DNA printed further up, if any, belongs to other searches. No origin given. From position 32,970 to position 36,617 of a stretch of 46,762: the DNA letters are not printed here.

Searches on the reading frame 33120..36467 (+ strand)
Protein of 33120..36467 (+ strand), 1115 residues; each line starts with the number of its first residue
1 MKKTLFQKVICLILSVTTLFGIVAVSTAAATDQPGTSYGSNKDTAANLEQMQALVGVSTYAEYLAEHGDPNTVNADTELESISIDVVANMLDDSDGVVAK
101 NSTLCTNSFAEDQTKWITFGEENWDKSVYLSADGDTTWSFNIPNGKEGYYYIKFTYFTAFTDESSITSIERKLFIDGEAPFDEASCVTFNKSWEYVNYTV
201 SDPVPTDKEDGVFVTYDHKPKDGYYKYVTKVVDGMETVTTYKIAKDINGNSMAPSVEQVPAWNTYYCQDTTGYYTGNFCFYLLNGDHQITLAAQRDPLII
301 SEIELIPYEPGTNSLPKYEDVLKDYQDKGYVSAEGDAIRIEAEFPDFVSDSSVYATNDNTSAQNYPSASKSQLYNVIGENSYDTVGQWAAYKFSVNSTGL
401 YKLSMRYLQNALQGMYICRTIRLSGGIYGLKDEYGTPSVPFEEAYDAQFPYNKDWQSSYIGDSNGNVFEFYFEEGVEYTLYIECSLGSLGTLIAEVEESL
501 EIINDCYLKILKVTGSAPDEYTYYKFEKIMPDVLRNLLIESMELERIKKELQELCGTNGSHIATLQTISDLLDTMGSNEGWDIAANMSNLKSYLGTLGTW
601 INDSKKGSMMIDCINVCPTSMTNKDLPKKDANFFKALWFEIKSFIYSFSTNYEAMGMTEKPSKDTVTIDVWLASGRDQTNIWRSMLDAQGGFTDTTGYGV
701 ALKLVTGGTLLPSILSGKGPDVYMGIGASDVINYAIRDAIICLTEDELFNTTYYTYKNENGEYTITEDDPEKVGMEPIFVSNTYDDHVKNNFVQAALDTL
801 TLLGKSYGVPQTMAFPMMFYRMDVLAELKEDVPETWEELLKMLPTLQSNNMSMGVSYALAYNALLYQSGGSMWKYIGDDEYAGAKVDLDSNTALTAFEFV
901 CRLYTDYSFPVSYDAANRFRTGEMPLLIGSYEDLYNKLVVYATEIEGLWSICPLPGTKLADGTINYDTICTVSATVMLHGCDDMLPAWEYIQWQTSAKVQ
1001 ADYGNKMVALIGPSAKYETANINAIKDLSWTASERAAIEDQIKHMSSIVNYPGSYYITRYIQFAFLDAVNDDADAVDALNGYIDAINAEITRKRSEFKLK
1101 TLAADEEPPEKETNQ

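Call 6: search_protein_families(library=pfam, proteins=[window:33120-36467:+], max_evalue=0.01)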
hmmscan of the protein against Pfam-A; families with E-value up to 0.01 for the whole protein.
window:33120-36467:+ (1115 aa): 0 families

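Call 7: search_protein_families(library=ncbifam, proteins=[window:33120-36467:+], max_evalue=0.01)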
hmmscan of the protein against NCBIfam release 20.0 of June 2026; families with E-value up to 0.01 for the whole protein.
window:33120-36467:+ (1115 aa): 1 family
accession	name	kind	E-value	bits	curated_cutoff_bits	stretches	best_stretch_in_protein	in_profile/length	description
NF053763.1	ABCarbgalBndGanS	equivalog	2e-07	30.1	700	1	775-911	107-244/420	galactooligosaccharide ABC transporter substrate-binding protein GanS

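Call 83: search_solved_structures(query=A6, max_evalue=0.1)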
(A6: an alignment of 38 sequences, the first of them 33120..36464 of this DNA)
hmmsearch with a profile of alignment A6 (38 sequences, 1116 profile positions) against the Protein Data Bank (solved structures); distinct sequences matched with E-value up to 0.1: 56.
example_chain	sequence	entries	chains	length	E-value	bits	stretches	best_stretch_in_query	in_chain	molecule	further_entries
5ysb_A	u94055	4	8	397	4.2e-17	64.7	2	784-1002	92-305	Lin1841 protein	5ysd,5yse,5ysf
6hur_A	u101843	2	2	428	1.7e-08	36.1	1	765-877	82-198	ABC transporter substrate-binding protein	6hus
8vqk_A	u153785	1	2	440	5.2e-08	34.6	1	770-929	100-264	Putative ABC transporter periplasmic-binding protein YcjN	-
3uor_A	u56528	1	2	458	3.9e-07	31.7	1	790-848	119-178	ABC transporter sugar binding protein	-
2zyk_A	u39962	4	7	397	4e-06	28.3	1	785-929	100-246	Solute-binding protein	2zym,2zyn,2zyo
2hq0_A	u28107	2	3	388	1.5e-05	26.4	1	797-847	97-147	Sugar ABC transporter, sugar-binding protein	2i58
5ci5_A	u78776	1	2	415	1.5e-05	26.4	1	797-998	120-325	Extracellular solute-binding protein family 1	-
2heu_A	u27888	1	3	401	1.5e-05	26.4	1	797-847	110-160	Sugar ABC transporter, sugar-binding protein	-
2hfb_A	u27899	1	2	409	1.5e-05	26.4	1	797-847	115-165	Sugar ABC transporter, sugar-binding protein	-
6pql_A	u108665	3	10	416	1.6e-05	26.3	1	797-847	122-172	ABC transporter sugar-binding protein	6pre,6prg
6dtq_A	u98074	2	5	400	4.6e-05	24.8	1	790-907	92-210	maltose-binding protein MalE3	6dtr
4qrz_A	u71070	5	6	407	4.6e-05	24.8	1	786-857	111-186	ABC-TYPE SUGAR TRANSPORTER | ABC transporter, substrate binding protein (Sugar)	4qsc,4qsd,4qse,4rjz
4g68_B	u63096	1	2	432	5.4e-05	24.6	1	784-848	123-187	ABC transporter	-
7c0v_A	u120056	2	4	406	6.3e-05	24.4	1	797-847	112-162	Sugar ABC transporter, periplasmic sugar-binding protein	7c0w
7c0f_A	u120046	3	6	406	6.4e-05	24.3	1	797-847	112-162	Sugar ABC transporter, periplasmic sugar-binding protein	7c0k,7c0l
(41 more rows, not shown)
